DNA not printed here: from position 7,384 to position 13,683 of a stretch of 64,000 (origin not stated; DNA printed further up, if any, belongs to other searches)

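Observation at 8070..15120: Three ~2.3-kb divergent intragenic super-repeats (beta-helix + '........' domain + CarbopepD-like domain)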

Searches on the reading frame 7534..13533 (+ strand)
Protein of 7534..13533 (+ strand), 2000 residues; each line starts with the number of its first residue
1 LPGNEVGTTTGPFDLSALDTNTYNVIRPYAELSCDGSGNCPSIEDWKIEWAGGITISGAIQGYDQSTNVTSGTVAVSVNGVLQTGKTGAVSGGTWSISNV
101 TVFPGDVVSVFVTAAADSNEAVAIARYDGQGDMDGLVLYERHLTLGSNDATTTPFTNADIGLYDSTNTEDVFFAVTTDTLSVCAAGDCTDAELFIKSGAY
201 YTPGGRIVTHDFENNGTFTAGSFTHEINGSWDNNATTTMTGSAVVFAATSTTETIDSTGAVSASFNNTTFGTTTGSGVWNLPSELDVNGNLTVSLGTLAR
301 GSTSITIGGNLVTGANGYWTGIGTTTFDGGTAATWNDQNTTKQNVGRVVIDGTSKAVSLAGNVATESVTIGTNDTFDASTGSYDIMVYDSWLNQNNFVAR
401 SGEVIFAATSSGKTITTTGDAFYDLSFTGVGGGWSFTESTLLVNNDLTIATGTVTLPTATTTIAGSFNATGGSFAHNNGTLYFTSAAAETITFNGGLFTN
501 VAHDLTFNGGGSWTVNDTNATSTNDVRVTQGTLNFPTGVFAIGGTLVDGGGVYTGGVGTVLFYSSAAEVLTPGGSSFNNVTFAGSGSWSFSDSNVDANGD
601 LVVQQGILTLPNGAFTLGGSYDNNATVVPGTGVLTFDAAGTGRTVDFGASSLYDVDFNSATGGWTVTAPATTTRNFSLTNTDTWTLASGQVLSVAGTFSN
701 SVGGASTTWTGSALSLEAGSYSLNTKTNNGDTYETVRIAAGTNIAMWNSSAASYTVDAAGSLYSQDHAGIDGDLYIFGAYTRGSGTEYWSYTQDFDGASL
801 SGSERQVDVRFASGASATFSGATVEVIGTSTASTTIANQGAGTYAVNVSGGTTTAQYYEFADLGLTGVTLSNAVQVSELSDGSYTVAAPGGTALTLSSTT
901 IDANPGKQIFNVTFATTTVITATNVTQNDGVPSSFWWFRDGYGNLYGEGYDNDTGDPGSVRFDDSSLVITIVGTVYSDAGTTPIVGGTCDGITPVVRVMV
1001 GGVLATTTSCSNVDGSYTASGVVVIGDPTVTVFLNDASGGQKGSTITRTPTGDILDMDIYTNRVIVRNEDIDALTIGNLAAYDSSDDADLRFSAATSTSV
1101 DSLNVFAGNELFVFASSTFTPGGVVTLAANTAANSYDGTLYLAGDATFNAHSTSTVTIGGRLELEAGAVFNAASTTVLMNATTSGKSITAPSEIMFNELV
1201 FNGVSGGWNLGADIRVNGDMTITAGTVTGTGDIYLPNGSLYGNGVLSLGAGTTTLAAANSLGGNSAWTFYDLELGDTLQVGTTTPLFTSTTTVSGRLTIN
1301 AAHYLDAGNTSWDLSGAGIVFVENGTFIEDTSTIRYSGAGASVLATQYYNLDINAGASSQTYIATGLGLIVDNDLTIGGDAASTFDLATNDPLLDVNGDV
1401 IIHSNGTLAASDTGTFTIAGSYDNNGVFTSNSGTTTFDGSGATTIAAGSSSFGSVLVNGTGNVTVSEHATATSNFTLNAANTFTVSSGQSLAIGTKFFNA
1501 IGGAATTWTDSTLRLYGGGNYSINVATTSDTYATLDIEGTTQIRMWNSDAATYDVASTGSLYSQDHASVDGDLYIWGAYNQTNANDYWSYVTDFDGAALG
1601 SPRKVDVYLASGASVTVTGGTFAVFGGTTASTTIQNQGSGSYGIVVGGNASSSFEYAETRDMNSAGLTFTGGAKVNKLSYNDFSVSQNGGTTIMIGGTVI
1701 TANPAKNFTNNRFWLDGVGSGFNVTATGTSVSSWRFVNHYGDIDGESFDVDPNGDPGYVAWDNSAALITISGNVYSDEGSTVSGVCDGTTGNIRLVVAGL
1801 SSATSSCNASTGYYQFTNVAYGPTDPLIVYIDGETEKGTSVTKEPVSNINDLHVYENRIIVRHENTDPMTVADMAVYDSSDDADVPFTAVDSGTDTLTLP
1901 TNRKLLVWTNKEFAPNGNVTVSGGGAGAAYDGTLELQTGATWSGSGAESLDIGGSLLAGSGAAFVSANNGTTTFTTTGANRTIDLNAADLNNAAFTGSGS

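Call 7: search_protein_families(library=pfam, proteins=[window:7534-13533:+], max_evalue=0.01)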
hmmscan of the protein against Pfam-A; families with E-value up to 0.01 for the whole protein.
window:7534-13533:+ (2000 aa): 0 families
